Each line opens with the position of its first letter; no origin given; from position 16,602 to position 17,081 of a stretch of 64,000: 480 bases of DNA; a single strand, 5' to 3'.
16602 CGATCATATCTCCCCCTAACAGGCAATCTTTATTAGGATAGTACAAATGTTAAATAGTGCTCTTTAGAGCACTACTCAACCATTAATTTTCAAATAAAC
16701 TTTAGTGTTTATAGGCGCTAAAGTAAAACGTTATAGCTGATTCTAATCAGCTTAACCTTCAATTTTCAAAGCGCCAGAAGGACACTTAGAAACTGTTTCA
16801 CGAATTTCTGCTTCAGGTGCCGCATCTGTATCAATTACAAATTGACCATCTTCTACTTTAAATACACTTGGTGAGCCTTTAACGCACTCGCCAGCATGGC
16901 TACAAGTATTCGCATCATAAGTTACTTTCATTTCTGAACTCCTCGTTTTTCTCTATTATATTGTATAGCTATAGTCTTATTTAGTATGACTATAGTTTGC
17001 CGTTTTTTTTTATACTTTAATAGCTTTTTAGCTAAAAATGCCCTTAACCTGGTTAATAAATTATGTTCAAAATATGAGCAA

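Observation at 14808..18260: GC-elevated AlkB/XylM-type hydroxylase module with a XylA-like reductase, a GST and a YjdI-like Fe-S protein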

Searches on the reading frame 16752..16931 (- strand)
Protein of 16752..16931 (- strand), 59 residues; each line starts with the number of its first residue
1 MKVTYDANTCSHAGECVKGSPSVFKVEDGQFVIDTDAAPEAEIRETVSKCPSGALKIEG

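Call 3: search_protein_families(library=pfam, proteins=[window:16752-16931:-], max_evalue=0.01)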
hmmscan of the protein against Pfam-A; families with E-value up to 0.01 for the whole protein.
window:16752-16931:- (59 aa): 3 families
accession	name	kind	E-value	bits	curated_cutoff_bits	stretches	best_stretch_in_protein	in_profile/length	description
PF06902.16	Fer4_19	-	8.1e-17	61.5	24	1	1-57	6-61/64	Divergent 4Fe-4S mono-cluster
PF13370.11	Fer4_13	-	5.3e-06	27.5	24.5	1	6-56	2-57/58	4Fe-4S single cluster domain of Ferredoxin I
PF13459.11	Fer4_15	-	0.00014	22.9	22.4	1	3-57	1-66/66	4Fe-4S single cluster domain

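Call 4: search_protein_families(library=ncbifam, proteins=[window:16752-16931:-], max_evalue=0.01)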
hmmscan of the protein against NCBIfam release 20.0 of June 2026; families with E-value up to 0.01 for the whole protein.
window:16752-16931:- (59 aa): 3 families
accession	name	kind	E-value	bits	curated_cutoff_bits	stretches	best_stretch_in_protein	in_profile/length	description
TIGR02494.1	PFLE_PFLC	subfamily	0.00014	21.2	174.35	1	2-59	42-101/293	glycyl-radical enzyme activating protein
TIGR04395.1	cutC_activ_rSAM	equivalog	0.0061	15.9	360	1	2-59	48-107/309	choline TMA-lyase-activating enzyme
NF040864.1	HgcB_ferredoxin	equivalog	0.0083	15.9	99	1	3-58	9-64/93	mercury methylation ferredoxin HgcB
